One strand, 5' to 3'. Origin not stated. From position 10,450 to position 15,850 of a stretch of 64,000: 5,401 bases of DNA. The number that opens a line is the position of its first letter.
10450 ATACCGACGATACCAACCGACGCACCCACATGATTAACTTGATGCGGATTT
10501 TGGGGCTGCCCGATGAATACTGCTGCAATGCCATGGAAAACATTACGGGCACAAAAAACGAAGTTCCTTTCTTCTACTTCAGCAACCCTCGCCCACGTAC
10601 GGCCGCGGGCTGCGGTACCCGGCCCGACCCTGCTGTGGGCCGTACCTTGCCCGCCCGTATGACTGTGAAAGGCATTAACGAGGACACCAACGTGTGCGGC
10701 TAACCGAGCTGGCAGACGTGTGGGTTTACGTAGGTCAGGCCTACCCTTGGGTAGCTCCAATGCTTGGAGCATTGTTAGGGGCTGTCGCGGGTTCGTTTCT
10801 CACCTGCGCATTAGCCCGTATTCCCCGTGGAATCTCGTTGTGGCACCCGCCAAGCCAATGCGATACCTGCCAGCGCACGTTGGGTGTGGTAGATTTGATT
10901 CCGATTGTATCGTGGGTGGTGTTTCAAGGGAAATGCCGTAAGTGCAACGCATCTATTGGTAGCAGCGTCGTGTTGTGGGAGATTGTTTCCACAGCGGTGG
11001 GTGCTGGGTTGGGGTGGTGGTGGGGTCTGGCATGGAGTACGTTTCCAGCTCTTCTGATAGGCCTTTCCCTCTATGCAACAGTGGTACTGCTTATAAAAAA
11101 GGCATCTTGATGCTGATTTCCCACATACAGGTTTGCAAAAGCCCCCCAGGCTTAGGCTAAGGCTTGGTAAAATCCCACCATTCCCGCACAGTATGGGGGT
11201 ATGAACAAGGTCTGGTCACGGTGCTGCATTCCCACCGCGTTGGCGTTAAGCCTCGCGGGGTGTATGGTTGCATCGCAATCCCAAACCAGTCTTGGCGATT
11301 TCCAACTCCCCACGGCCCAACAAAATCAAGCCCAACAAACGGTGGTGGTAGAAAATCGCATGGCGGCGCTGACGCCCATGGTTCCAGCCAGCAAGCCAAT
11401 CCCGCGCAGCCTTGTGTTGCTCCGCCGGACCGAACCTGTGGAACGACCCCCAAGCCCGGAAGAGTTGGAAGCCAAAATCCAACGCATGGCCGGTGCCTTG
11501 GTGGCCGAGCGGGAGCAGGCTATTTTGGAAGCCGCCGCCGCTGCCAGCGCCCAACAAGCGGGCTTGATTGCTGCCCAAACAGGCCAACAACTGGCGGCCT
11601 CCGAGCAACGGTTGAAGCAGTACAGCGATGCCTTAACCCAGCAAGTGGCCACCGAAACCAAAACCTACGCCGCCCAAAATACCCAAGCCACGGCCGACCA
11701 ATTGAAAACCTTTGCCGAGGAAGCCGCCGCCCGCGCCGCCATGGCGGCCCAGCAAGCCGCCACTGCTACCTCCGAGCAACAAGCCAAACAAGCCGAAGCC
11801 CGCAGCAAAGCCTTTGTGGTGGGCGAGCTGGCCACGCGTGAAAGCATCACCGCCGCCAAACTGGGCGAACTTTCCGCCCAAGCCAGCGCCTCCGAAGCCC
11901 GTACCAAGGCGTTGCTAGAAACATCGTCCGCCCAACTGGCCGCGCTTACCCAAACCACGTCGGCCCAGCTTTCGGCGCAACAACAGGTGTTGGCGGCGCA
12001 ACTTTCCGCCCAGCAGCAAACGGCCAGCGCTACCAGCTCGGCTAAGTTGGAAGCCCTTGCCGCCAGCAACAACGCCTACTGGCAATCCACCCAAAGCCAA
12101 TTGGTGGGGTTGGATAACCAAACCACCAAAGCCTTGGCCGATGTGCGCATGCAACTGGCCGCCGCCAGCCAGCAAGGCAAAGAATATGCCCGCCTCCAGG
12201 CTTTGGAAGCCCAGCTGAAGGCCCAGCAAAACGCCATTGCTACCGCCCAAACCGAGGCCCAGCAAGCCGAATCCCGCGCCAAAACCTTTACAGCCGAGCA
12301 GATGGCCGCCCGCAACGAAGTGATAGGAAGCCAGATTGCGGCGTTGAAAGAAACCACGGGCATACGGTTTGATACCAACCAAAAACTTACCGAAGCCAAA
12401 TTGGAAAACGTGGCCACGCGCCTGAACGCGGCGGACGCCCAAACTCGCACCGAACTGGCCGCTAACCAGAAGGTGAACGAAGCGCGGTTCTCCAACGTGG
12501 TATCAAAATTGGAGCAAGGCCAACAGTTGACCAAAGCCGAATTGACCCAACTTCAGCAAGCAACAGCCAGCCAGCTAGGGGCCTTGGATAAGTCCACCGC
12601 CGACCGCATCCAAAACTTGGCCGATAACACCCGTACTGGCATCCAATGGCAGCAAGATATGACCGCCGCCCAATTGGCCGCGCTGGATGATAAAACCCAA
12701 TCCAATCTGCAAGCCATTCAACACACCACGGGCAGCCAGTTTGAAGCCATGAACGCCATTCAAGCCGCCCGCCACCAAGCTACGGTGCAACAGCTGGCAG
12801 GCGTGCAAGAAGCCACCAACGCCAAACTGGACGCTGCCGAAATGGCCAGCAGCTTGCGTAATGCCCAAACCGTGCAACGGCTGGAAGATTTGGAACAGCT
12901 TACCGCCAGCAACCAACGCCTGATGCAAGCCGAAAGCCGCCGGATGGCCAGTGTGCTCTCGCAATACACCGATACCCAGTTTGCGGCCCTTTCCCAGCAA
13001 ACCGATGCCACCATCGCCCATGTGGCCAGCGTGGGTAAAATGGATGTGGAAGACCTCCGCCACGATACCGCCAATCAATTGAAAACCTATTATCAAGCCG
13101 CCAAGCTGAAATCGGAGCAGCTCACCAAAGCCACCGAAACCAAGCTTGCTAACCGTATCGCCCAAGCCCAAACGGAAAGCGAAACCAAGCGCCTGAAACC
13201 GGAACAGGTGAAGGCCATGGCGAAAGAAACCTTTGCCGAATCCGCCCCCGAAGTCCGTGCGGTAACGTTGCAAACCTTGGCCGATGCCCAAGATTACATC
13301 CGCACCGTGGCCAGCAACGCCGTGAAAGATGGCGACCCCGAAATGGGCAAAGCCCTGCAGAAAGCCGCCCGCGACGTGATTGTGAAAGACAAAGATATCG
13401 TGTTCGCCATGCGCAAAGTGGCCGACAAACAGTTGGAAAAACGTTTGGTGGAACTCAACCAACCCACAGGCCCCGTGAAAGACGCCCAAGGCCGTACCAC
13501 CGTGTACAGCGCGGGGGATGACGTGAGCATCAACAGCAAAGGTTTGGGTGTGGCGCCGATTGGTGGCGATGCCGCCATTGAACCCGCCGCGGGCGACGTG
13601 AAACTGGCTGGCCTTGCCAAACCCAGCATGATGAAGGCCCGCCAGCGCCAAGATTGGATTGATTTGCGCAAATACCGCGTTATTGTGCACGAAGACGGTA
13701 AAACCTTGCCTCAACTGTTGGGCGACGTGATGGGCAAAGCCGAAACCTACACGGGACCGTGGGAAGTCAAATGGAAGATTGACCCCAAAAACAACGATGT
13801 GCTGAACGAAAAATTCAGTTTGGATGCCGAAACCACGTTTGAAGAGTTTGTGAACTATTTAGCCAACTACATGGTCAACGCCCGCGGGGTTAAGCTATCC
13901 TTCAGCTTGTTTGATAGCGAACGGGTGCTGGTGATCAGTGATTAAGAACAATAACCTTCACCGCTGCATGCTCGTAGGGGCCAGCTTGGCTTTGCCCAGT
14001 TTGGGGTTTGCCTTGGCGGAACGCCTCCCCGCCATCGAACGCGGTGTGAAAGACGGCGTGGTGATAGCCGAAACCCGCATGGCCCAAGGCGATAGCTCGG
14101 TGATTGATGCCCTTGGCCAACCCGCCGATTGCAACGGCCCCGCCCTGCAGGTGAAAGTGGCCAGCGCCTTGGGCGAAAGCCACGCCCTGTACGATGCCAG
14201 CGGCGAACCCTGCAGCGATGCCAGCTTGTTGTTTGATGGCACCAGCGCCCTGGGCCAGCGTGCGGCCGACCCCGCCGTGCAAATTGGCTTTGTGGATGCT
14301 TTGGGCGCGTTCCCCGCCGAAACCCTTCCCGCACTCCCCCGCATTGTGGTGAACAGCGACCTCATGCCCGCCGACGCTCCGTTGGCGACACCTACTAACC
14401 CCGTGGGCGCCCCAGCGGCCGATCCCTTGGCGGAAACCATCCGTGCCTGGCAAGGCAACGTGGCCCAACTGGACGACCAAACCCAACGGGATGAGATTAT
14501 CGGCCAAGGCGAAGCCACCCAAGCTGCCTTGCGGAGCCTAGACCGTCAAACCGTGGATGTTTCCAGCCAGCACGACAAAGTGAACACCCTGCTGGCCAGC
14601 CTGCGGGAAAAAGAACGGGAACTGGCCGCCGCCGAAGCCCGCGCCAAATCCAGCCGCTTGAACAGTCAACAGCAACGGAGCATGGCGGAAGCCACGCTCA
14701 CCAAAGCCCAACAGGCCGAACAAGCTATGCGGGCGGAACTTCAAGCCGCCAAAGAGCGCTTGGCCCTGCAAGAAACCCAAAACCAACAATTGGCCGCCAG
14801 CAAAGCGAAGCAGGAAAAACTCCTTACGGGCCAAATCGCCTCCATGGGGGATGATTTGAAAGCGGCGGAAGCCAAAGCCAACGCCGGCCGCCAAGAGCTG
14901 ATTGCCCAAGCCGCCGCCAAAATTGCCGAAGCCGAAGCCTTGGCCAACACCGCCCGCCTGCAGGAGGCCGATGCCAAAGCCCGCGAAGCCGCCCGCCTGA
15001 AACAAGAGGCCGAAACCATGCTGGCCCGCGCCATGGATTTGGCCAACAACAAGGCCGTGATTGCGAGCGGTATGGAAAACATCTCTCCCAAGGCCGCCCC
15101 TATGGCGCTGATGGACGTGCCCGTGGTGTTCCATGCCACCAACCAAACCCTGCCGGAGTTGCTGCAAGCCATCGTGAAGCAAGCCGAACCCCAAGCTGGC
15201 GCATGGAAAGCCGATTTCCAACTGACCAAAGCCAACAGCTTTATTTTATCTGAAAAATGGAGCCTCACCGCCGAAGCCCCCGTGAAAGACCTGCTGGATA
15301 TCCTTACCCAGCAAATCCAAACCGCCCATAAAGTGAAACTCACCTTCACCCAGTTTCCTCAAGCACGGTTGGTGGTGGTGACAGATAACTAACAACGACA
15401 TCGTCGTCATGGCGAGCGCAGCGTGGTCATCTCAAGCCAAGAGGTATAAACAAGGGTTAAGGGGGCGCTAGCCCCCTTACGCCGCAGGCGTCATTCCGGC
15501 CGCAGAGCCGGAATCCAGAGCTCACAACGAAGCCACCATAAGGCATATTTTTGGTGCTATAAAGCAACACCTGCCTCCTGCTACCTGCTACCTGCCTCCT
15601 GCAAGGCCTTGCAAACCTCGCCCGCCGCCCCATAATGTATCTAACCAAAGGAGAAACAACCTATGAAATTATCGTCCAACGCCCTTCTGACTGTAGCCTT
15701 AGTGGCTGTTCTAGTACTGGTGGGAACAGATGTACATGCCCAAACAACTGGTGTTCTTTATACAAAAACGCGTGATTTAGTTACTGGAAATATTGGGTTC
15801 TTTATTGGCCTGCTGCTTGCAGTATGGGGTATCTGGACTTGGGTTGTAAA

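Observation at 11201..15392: Expanded family of TcpQ/PilL-like C-terminal domains, including a 914-aa coiled-coil lipoprotein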

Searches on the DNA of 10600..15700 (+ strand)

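Call 12: search_dna_similar(query=window:10600-15700:+, collection=plasmids, mode=near, max_rows=15)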
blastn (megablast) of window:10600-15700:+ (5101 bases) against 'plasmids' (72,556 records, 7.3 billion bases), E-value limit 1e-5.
No match.

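Call 13: search_dna_similar(query=window:10600-15700:+, collection=ecoli_genomes, mode=near, max_rows=10)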
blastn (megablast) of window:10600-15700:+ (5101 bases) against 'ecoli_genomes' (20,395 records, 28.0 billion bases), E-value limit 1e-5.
No match.

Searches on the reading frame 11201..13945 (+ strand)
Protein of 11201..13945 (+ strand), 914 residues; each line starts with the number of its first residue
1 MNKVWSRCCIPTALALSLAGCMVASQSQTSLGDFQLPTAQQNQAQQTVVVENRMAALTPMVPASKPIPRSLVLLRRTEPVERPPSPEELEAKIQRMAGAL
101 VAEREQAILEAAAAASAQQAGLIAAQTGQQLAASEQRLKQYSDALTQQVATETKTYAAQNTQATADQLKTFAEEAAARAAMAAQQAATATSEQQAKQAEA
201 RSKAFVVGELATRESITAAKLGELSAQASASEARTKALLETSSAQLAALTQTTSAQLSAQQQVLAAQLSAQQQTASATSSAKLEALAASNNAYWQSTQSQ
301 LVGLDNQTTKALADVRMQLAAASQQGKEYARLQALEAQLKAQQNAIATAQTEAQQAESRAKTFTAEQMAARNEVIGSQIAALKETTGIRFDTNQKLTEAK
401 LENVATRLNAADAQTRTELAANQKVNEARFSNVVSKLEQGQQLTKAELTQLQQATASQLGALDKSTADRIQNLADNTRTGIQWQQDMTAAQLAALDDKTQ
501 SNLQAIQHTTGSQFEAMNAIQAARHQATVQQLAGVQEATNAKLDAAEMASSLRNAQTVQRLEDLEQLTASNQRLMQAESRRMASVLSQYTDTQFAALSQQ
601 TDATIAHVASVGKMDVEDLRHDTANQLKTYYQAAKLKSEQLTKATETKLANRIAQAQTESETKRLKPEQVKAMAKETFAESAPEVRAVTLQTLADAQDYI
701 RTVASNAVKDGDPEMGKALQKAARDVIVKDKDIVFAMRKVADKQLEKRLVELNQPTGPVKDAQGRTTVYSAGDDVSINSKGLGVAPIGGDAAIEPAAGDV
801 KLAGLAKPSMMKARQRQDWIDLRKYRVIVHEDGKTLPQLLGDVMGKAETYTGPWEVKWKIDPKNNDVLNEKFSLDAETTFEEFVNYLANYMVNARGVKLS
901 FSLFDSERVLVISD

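Call 7: search_protein_families(library=pfam, proteins=[window:11201-13945:+], max_evalue=0.01)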
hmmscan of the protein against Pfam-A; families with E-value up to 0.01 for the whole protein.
window:11201-13945:+ (914 aa): 0 families

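Call 8: search_protein_families(library=ncbifam, proteins=[window:11201-13945:+], max_evalue=1)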
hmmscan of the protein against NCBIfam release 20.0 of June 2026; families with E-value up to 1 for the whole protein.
window:11201-13945:+ (914 aa): 2 families
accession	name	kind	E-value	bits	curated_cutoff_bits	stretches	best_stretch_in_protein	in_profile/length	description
NF048001.1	GTP_morpho_1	equivalog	0.11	12.3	50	0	537-567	9-39/70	GTA head formation protein, RCAP_rcc01685 family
NF049869.1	SigS_reg_SroA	equivalog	0.12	12.3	80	0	156-172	27-43/65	sigS mRNA-stabilizing protein SroA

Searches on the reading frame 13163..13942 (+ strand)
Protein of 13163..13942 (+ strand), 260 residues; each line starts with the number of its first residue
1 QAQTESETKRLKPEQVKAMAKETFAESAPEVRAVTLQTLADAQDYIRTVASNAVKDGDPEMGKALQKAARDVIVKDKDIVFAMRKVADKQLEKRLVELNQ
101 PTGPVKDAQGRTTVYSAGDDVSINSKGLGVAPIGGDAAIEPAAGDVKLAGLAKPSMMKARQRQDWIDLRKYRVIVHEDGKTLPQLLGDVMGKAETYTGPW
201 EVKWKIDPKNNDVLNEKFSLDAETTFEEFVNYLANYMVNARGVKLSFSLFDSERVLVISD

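Call 21: find_homologous_proteins(query=window:13163-13942:+)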
Query seq(260 aa) (260 aa): 12 proteins with E <= 0.001 among 1206 candidates.
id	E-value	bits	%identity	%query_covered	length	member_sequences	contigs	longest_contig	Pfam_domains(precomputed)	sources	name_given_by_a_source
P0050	4.0e-67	244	48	99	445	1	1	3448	-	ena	-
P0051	2.8e-66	241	49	96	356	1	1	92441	-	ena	-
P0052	2.7e-64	235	48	97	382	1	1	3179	-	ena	-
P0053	1.2e-59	220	45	99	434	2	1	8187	-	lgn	-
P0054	4.5e-55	205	44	97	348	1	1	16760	-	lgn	-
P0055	1.3e-50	190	43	97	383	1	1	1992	-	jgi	jgi:hypothetical protein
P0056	7.1e-50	188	44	88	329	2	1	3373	-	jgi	jgi:hypothetical protein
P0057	1.5e-47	180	41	96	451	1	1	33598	-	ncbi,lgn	-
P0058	2.8e-46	176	47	77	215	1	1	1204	-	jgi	jgi:hypothetical protein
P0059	3.3e-46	176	44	78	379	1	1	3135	-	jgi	jgi:hypothetical protein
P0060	3.0e-44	169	38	100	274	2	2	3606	-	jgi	-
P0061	6.7e-42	162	49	68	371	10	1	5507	-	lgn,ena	-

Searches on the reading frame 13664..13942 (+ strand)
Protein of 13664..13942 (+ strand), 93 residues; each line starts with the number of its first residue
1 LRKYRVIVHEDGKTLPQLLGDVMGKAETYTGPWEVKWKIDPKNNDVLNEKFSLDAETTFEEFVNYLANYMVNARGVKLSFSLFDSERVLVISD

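Call 17: search_protein_families(library=pfam, proteins=[window:13664-13942:+], max_evalue=10)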
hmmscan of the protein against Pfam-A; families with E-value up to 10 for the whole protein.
seq(93 aa): 1 family
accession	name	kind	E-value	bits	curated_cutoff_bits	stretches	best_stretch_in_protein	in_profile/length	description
PF25432.1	FF_PRPF40A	-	0.037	14.3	27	1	48-66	15-33/60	PRPF40A-like, FF domain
